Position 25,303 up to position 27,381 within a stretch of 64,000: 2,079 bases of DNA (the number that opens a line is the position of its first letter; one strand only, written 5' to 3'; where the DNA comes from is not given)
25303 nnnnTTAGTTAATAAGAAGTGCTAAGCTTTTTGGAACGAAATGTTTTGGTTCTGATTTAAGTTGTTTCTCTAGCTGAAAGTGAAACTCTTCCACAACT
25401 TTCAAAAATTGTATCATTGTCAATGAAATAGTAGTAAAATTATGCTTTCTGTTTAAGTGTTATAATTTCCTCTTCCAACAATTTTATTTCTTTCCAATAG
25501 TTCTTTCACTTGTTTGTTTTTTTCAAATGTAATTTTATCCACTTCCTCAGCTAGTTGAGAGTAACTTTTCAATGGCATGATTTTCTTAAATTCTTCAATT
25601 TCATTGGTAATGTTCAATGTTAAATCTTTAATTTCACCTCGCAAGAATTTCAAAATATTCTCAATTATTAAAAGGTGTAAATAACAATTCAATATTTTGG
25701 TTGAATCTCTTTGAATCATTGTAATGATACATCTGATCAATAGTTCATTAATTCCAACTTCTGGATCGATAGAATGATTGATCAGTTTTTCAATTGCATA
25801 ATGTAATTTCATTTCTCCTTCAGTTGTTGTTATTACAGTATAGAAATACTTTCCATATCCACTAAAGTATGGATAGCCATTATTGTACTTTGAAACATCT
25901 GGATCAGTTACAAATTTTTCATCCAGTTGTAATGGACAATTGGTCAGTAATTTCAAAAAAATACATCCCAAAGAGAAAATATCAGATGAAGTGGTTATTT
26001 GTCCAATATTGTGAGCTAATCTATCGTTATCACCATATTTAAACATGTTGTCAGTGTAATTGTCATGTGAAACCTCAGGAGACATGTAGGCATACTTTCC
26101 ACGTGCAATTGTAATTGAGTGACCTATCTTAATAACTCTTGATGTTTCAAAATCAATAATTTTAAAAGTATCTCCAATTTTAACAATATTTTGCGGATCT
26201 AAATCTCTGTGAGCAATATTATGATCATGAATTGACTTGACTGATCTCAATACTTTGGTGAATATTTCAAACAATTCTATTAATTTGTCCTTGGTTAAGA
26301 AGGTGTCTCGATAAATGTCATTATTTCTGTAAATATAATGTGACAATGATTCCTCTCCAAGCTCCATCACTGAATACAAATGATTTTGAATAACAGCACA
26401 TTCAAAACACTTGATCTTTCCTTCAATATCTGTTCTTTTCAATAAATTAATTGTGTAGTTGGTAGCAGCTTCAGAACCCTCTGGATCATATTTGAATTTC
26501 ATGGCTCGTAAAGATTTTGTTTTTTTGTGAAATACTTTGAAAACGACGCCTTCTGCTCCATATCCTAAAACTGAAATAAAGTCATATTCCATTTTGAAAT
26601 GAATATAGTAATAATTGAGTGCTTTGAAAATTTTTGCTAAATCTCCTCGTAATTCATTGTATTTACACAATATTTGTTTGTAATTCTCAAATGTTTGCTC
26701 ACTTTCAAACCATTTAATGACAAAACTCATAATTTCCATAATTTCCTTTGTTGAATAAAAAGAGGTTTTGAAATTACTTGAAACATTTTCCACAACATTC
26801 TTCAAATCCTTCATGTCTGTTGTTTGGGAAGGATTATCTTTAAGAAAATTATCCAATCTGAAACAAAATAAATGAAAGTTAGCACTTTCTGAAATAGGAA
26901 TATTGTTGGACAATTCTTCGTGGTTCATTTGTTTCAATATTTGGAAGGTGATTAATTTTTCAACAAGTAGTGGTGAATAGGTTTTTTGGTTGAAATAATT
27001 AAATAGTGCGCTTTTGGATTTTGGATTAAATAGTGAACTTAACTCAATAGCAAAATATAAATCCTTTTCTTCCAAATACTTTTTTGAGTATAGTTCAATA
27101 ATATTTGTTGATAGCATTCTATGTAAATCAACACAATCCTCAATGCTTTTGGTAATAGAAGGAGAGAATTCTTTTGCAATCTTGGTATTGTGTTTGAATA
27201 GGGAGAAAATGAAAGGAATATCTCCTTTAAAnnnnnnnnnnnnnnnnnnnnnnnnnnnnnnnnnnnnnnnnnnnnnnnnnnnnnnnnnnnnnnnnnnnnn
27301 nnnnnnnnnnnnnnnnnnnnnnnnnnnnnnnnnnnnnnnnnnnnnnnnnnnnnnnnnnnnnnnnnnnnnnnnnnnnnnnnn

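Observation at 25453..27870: Kinase-like gene with a 9-copy 31-residue N-terminal repeat array and non-canonical catalytic motifs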

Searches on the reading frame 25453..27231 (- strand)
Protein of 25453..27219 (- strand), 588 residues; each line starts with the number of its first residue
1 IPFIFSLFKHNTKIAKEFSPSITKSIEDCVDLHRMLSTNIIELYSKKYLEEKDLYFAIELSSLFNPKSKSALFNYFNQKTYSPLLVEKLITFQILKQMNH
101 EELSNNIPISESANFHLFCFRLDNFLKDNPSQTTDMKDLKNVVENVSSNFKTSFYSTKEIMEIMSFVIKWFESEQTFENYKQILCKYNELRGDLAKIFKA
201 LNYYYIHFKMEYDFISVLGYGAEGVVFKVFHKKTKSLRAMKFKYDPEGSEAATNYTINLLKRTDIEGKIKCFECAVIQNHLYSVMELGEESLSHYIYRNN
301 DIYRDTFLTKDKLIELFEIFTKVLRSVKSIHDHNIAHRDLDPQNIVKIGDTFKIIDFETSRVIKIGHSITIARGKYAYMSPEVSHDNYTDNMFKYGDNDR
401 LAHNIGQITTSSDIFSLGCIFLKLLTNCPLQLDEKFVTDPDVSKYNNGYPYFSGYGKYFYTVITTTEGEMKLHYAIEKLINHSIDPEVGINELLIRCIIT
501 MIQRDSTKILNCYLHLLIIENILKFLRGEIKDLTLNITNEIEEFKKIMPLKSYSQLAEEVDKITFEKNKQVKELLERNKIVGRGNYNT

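Call 11: find_homologous_proteins(query=window:25453-27219:-, max_evalue=1e-10)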
Query window:25453-27219:- (588 aa): 11 proteins with E <= 1e-10 among 6820 candidates.
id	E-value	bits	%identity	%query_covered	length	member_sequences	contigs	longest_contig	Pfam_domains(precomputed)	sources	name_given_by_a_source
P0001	0.0e+0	1313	100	100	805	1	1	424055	PF07714.24,PF00069.32,PF13475.12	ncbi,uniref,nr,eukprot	ncbi:predicted protein [Naegleria gruberi]|uniref:Predicted protein n=1 Tax=Naegleria gruberi TaxID=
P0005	9.7e-261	885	70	97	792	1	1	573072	PF07714.24,PF00069.32,PF13475.12,PF24755.3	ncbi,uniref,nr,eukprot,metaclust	ncbi:predicted protein [Naegleria gruberi]|uniref:Predicted protein n=1 Tax=Naegleria gruberi TaxID=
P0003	2.8e-256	870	68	98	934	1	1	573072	PF07714.24,PF00069.32,PF13475.12,PF24755.3,PF03756.20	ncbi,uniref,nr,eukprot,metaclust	ncbi:serine-threonine kinase [Naegleria gruberi]|uniref:non-specific serine/threonine protein kinase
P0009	7.1e-250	849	71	91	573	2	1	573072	PF07714.24,PF00069.32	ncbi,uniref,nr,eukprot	ncbi:predicted protein [Naegleria gruberi]|uniref:Predicted protein n=1 Tax=Naegleria gruberi TaxID=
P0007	3.9e-208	711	61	95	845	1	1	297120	PF07714.24,PF00069.32,PF13475.12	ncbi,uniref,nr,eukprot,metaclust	ncbi:predicted protein [Naegleria gruberi]|uniref:non-specific serine/threonine protein kinase n=1 T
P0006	4.7e-204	698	57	98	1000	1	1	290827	PF07714.24,PF00069.32,PF13475.12,PF24755.3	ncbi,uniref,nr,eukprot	ncbi:predicted protein [Naegleria gruberi]|uniref:Predicted protein n=1 Tax=Naegleria gruberi TaxID=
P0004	1.3e-189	650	74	62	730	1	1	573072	PF07714.24,PF00069.32,PF13475.12,PF24755.3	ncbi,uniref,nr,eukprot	ncbi:predicted protein [Naegleria gruberi]|uniref:Predicted protein n=1 Tax=Naegleria gruberi TaxID=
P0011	1.7e-164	567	51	97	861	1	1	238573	PF07714.24,PF00069.32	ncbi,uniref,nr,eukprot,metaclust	ncbi:predicted protein [Naegleria gruberi]|uniref:non-specific serine/threonine protein kinase n=1 T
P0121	7.3e-137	476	46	84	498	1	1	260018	PF07714.24,PF00069.32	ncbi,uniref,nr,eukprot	ncbi:predicted protein [Naegleria gruberi]|uniref:Predicted protein n=1 Tax=Naegleria gruberi TaxID=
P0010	1.1e-122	429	44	93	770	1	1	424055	PF07714.24,PF00069.32,PF13475.12,PF24755.3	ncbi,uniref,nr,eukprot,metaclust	ncbi:predicted protein [Naegleria gruberi]|uniref:Predicted protein n=1 Tax=Naegleria gruberi TaxID=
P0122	7.1e-109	384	41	81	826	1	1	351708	PF07714.24,PF00069.32,PF13475.12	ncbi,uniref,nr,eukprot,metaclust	ncbi:protein kinase [Naegleria gruberi]|uniref:non-specific serine/threonine protein kinase n=1 Tax=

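Call 26: predict_structure(alignment_id=A1)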
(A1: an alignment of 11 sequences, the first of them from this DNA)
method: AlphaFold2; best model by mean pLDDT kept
length: 555 residues; sequences in the alignment: 11
mean_pLDDT: 73.4   pTM: 0.71
mean pLDDT of the five models: 73.4, 69.6, 69.4, 69.0, 65.8
residues with pLDDT >= 90: 123; 70-90: 237; 50-70: 93; < 50: 102
segments of 3 or more residues with pLDDT < 50: 1-3, 32-82, 178-182, 363-378, 390-398, 400-408, 550-555
pLDDT, mean of each block of 10 residues (from residue 1): 55 72 66 39 35 35 33 36 68 82 59 66 86 84 85 87 81 59 58 68 88 90 78 92 89 82 86 90 90 88 78 93 95 75 79 87 37 39 65 47 47 73 93 92 86 86 87 92 92 90 84 74 92 81 59 39
secondary structure, 60 per line:
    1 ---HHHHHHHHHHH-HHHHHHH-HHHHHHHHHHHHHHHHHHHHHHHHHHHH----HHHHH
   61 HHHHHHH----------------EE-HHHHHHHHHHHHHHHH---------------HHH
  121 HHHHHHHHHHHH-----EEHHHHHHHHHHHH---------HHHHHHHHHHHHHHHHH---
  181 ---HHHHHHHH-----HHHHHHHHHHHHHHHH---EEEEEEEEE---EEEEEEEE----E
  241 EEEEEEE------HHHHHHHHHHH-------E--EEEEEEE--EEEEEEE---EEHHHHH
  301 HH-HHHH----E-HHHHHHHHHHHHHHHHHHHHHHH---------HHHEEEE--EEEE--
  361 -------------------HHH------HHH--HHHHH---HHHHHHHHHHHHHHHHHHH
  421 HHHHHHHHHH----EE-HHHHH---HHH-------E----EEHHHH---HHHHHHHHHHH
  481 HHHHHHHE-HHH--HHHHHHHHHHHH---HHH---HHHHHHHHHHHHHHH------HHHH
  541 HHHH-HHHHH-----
elements in order: H4-14 H16-22 H24-51 H56-67 H87-102 H118-132 H140-151 H161-177 H184-191 H197-212 E216-224 E228-235 E240-247 H254-264 E275-281 E284-290 H296-302 H304-307 H314-336 E349-352 E355-358 H394-398 H402-430 H438-442 H463-466 H470-487 H495-506 H516-530 H537-544 H546-550

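Call 29: fold_search(model_id=the predicted structure, library=pdb)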
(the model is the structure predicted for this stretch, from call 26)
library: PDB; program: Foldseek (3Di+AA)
matches with E <= 10: 2000; with E <= 0.001: 1974
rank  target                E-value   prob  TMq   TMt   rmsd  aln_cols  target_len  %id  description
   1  2clx                  1.0e-10  1.00  0.37  0.66   7.4       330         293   20  4-Arylazo-3,5-diamino-1H-pyrazole CDK Inhibitors: SAR Study, Crystal Structure in Complex with CDK2, Selectivity, and Ce (released 2006-11-01)
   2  5and                  1.2e-10  1.00  0.35  0.67   7.3       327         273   19  Crystal structure of CDK2 in complex with 2-imidazol-1-yl-1H- benzimidazole processed with the CrystalDirect automated m (released 2016-04-13)
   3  5fp6                  1.3e-10  1.00  0.35  0.67   7.5       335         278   20  Structure of cyclin-dependent kinase 2 with small-molecule ligand 3-(4,7-dichloro-1H-indol-3-yl)prop-2-yn-1-ol (AT17833) (released 2015-12-23)
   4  9uau                  1.3e-10  1.00  0.35  0.62   8.8       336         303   19  CDK2_LL-DA-3 (released 2026-04-08)
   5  9uaw                  1.6e-10  1.00  0.36  0.64   8.8       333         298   19  LL-DA-4-cdk2 protein (released 2026-04-08)
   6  9d0u                  1.7e-10  1.00  0.35  0.64   9.1       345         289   19  Crystal structure of CDK2 in complex with Cpd 2 (released 2025-04-16)
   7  5a14                  1.7e-10  1.00  0.32  0.58   8.7       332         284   21  Human CDK2 with type II inhibitor (released 2015-07-22)
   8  2vtt                  1.8e-10  1.00  0.35  0.68   6.8       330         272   21  Identification of N-(4-piperidinyl)-4-(2,6-dichlorobenzoylamino)-1H- pyrazole-3-carboxamide (AT7519), a Novel Cyclin Dep (released 2008-08-05)
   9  1hck                  1.8e-10  1.00  0.37  0.67   7.7       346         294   20  HUMAN CYCLIN-DEPENDENT KINASE 2 (released 1996-12-07)
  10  4fkw                  2.0e-10  1.00  0.36  0.69   6.7       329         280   20  Crystal structure of the cdk2 in complex with oxindole inhibitor (released 2013-05-08)
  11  4bgh                  2.0e-10  1.00  0.34  0.65   8.1       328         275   19  Crystal Structure of CDK2 in complex with pan-CDK Inhibitor (released 2013-09-04)
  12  3fz1                  2.0e-10  1.00  0.35  0.66   7.9       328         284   21  Crystal structure of a benzthiophene inhibitor bound to human Cyclin-dependent Kinase-2 (CDK-2) (released 2009-04-07)
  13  1y91                  2.1e-10  1.00  0.35  0.65   7.6       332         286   21  Crystal structure of human CDK2 complexed with a pyrazolo[1,5-a]pyrimidine inhibitor (released 2005-02-08)
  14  2vtj                  2.3e-10  1.00  0.34  0.66   7.4       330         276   19  Identification of N-(4-piperidinyl)-4-(2,6-dichlorobenzoylamino)-1H- pyrazole-3-carboxamide (AT7519), a Novel Cyclin Dep (released 2008-08-05)
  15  8yng                  2.3e-10  1.00  0.36  0.64   8.5       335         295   19  CDK2 and compounds and inhibors (released 2025-03-19)
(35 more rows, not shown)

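Call 34: search_protein_representatives(alignment_id=A1)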
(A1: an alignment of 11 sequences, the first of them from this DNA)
Query: 11 sequences, 556 profile positions. Proteins with E-value up to 0.001 (for the whole library): 264059; up to 1e-10: 11329; up to 1e-30: 25. The best 150 are listed.
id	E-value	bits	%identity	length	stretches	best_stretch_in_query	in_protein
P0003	1.3e-269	911.9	-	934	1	2-555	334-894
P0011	1.3e-246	835.9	-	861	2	2-556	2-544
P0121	1.2e-218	743.6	-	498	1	90-555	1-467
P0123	1.6e-218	743.2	-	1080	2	25-543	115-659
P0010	9.0e-218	740.7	-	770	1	3-555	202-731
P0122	2.2e-216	736.2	-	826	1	12-555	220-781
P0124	9.5e-170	582.2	-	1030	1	18-555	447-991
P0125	8.2e-98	344.8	-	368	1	239-543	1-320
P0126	9.8e-71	255.4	-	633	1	23-542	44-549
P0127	5.3e-60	220.0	-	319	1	217-515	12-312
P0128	3.7e-53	197.4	-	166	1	432-555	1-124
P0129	7.3e-51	189.8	-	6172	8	315-384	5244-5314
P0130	8.0e-47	176.4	-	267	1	216-446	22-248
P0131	1.6e-42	162.3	-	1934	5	203-389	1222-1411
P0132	2.9e-38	148.2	-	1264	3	214-427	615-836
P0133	7.7e-38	146.8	-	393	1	9-182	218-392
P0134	4.5e-37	144.3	-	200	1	397-534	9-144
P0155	2.4e-28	115.5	-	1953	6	325-390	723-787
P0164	2.8e-27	112.0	-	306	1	76-341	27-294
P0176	3.6e-26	108.3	-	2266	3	212-389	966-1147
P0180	4.9e-26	107.8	-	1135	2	212-428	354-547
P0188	1.4e-25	106.3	-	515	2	189-436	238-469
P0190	2.1e-25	105.7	-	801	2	214-391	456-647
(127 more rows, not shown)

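Call 36: list_cluster_members(proteins=[P0123, P0124, P0125, P0126, P0127, P0128, P0130, P0133, P0134, P0164])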
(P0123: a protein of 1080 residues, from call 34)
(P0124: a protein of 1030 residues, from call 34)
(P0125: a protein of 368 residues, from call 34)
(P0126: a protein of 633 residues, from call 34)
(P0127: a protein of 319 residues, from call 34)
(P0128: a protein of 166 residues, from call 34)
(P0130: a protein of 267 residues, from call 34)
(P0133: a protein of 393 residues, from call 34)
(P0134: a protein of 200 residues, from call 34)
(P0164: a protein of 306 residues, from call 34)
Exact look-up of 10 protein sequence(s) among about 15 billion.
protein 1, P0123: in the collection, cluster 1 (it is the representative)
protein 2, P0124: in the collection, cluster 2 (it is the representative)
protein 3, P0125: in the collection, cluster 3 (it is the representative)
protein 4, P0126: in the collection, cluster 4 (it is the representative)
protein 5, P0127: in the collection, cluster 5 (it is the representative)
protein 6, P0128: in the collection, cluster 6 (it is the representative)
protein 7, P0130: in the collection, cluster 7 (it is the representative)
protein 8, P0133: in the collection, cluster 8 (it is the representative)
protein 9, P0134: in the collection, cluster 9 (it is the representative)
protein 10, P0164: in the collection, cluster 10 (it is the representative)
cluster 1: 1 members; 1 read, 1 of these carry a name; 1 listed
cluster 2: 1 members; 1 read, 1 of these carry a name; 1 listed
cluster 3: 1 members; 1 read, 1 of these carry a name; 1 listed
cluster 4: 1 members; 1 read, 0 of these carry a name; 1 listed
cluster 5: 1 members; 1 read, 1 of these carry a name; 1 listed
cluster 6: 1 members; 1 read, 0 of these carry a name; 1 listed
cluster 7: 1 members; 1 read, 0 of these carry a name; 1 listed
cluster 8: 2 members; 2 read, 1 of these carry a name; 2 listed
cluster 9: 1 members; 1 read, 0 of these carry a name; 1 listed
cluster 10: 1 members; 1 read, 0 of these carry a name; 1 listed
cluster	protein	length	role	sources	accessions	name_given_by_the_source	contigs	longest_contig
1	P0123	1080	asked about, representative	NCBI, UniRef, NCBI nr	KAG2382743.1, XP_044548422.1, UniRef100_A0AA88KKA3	hypothetical protein C9374_005323 [Naegleria lovaniensis] | non-specific serine/threonine protein kinase n=1 Tax=Naegleria lovaniensis TaxID=51637 ... | uncharacterized protein C9374_005323 [Naegleria lovaniensis]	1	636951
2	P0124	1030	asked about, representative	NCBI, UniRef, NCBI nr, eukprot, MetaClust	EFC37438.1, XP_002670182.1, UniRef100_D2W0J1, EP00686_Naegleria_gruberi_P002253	predicted protein [Naegleria gruberi] | Predicted protein n=1 Tax=Naegleria gruberi TaxID=5762 RepID=D2W0J1_NAEGR | uncharacterized protein NAEGRDRAFT_74877 [Naegleria gruberi]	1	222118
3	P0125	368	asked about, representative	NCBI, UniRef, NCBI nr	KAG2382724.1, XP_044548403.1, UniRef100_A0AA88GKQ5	hypothetical protein C9374_005304 [Naegleria lovaniensis] | Protein kinase domain-containing protein n=1 Tax=Naegleria lovaniensis TaxID=51637 ... | uncharacterized protein C9374_005304 [Naegleria lovaniensis]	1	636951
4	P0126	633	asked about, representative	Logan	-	-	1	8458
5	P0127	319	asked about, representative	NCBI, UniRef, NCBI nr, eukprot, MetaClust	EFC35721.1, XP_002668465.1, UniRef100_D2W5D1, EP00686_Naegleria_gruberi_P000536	predicted protein [Naegleria gruberi] | Predicted protein n=1 Tax=Naegleria gruberi TaxID=5762 RepID=D2W5D1_NAEGR | uncharacterized protein NAEGRDRAFT_76621 [Naegleria gruberi]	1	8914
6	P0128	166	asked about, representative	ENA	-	-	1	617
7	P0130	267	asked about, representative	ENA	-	-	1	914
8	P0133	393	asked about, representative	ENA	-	-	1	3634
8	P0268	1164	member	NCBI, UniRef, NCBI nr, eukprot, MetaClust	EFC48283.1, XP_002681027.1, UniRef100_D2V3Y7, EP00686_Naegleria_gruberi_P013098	predicted protein [Naegleria gruberi] | Predicted protein n=1 Tax=Naegleria gruberi TaxID=5762 RepID=D2V3Y7_NAEGR | uncharacterized protein NAEGRDRAFT_57050 [Naegleria gruberi]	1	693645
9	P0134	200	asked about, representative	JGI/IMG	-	-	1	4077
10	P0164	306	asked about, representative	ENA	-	-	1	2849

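Call 67: list_cluster_members(proteins=[P0188, P0155, P0176, P0180, P0190])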
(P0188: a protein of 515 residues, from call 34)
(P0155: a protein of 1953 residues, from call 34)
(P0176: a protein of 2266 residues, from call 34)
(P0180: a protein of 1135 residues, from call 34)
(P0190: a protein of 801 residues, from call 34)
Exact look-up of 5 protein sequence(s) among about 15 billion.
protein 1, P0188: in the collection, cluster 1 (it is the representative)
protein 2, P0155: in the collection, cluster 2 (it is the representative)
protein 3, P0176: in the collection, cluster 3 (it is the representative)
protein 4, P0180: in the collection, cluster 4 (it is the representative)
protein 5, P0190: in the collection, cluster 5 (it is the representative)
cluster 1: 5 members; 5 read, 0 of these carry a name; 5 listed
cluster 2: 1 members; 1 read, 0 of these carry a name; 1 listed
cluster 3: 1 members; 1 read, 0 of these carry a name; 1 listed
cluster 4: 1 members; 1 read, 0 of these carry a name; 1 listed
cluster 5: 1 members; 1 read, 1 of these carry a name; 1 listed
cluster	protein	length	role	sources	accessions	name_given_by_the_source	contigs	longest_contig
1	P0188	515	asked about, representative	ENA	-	-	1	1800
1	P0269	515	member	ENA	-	-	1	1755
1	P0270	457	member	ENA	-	-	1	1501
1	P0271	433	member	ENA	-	-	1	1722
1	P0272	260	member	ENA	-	-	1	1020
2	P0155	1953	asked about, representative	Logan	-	-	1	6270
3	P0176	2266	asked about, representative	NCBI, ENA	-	-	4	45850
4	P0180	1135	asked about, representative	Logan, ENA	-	-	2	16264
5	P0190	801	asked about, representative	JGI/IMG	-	serine/threonine protein kinase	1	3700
